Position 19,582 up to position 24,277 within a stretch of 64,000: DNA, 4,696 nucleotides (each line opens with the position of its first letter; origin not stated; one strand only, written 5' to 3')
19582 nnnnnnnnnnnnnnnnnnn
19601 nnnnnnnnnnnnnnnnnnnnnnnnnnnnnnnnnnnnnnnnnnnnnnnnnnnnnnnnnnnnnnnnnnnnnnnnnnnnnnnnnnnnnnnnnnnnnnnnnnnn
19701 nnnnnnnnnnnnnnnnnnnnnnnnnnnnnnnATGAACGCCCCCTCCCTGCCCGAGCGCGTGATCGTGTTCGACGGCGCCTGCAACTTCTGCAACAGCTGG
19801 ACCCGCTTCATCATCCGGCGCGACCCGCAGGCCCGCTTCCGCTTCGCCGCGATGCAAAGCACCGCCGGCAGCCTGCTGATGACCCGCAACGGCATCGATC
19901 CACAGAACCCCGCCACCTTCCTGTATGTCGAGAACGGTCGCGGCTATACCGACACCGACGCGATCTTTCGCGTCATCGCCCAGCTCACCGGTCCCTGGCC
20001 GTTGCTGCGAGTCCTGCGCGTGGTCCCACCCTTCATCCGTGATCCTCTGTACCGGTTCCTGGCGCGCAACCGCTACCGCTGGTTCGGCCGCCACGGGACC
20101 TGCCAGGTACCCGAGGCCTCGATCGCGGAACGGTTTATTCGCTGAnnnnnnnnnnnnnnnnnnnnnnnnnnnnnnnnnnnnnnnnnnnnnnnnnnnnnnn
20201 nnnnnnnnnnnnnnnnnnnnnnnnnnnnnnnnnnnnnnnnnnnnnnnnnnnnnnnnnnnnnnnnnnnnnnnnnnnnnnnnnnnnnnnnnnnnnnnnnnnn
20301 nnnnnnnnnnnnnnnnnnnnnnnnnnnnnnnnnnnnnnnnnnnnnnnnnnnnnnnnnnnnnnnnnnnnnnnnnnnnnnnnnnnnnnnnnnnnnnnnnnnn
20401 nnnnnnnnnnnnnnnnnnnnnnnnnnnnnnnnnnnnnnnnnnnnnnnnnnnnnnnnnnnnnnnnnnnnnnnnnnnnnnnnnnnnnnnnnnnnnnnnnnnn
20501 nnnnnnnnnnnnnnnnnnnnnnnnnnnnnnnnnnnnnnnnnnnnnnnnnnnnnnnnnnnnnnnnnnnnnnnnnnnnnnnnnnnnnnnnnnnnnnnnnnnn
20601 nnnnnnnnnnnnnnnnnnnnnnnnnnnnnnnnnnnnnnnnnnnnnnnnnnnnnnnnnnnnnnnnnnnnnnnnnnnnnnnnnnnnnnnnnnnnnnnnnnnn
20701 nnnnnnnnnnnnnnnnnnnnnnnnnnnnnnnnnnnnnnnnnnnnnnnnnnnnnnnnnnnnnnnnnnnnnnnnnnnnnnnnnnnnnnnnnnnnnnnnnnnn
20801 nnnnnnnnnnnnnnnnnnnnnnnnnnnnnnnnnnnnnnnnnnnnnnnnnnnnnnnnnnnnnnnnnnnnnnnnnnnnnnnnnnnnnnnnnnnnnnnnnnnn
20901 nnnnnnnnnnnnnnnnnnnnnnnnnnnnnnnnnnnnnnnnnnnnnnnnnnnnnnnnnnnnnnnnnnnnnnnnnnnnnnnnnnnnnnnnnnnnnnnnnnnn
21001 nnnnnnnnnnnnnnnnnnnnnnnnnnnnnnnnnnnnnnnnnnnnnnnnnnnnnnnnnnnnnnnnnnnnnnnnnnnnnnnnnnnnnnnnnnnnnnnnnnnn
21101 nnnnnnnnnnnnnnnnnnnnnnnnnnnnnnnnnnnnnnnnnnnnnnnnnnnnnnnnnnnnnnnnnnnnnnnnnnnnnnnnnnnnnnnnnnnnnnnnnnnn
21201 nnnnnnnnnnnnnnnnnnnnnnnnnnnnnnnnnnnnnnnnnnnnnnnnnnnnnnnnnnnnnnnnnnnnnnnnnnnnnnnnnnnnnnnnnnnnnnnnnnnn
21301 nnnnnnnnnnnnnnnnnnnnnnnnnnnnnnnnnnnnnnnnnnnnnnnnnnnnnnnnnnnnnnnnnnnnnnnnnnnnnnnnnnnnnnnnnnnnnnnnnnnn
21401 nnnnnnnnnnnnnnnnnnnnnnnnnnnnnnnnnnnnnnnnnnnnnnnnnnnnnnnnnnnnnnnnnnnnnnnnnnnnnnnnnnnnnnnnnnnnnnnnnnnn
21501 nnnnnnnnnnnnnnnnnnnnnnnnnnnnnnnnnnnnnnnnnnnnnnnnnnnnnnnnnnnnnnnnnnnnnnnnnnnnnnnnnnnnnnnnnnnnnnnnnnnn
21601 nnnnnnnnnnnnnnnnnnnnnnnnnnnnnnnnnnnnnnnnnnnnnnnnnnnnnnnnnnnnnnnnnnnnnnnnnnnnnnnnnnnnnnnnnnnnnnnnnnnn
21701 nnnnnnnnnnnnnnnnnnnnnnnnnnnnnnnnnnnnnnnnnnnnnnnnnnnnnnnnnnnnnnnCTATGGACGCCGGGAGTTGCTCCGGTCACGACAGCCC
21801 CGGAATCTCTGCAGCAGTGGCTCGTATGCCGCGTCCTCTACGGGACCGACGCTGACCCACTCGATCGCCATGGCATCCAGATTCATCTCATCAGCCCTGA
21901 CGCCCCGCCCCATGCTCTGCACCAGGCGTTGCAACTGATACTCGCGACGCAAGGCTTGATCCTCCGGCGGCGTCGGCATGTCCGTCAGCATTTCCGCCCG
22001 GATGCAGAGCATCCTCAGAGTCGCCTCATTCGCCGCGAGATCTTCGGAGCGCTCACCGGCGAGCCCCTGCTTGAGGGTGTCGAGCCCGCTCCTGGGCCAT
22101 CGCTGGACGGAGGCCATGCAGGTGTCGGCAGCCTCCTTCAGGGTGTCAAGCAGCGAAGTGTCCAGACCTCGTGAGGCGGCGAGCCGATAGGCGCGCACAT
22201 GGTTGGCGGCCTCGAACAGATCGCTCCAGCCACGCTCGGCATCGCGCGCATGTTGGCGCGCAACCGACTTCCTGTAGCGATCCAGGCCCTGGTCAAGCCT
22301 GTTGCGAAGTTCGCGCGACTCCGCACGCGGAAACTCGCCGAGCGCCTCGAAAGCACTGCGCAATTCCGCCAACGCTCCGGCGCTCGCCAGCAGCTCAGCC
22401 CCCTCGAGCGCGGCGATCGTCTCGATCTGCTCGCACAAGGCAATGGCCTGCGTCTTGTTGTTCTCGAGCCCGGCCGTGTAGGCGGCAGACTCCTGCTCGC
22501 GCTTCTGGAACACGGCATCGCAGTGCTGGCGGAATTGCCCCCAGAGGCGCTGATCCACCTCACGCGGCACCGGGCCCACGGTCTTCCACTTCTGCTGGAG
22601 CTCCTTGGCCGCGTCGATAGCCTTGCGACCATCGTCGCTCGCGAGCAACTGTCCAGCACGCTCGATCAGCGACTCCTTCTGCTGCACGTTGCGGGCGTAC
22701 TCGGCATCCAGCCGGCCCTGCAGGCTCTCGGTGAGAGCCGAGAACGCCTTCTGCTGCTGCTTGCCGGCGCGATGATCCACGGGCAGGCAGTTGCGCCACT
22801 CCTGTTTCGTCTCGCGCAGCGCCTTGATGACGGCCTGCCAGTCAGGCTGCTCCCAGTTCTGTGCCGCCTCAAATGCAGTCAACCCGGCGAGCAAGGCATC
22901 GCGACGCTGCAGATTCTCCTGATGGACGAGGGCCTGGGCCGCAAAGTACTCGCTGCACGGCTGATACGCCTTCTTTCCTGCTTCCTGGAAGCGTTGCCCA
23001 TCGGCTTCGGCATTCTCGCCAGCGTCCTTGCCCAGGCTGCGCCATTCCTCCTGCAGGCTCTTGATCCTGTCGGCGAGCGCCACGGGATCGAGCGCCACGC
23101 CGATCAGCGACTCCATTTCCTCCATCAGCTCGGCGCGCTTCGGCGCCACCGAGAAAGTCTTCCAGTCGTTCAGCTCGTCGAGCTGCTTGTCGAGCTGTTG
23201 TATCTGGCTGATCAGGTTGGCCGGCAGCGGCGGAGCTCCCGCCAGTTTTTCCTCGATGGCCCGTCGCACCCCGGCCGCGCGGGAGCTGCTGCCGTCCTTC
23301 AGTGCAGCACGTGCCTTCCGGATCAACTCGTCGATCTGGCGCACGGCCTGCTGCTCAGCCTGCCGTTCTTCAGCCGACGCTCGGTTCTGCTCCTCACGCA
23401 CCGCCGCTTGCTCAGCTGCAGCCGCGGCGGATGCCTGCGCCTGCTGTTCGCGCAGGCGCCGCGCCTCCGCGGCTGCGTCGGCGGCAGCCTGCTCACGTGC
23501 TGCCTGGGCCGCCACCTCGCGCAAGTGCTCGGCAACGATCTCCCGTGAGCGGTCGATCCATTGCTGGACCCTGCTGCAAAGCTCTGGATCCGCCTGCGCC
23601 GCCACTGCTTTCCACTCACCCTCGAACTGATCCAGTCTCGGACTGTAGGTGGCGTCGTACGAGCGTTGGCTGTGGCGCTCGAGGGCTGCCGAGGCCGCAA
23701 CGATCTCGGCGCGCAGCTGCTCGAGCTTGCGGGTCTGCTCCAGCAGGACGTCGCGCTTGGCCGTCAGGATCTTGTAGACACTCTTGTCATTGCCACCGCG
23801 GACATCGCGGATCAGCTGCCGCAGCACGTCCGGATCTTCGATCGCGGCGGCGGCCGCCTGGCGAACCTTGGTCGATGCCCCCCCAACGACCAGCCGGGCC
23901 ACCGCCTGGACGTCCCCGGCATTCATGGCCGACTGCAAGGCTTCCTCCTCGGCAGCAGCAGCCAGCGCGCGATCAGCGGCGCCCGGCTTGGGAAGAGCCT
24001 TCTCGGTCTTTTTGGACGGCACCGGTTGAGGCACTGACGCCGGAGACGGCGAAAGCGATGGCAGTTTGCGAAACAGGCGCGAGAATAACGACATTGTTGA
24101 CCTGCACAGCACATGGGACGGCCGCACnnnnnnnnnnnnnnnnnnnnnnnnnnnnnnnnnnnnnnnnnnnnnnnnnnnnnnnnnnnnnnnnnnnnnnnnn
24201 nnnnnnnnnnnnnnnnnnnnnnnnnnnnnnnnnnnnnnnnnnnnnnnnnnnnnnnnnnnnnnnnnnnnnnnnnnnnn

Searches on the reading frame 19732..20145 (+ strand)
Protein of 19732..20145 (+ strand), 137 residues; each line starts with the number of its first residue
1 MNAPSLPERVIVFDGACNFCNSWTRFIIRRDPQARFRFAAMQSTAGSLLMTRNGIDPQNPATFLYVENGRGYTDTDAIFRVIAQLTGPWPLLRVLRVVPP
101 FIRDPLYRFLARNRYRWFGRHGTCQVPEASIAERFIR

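Call 67: search_protein_families(library=pfam, proteins=[window:19732-20145:+], max_evalue=0.0001)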
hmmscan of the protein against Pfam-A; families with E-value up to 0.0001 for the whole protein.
window:19732-20145:+ (137 aa): 1 family
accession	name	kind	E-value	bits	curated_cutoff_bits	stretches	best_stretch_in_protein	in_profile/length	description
PF04134.17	DCC1-like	-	6.8e-31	108.3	27.8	1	11-120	1-113/113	DCC1-like thiol-disulfide oxidoreductase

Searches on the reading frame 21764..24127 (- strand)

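Call 19: search_protein_families(library=pfam, proteins=[window:21764-24127:-], max_evalue=0.001)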
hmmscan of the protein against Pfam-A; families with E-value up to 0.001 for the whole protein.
window:21764-24127:- (787 aa): 1 family
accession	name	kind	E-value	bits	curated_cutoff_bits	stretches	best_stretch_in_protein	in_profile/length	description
PF03993.17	DUF349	-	2.1e-30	105.3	23.9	3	459-523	10-75/75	Domain of Unknown Function (DUF349)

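Call 63: search_protein_families(library=padloc, proteins=[window:21764-24127:-], max_evalue=0.001)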
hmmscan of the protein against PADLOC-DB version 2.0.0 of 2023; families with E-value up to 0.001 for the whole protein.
window:21764-24127:- (787 aa): 0 families
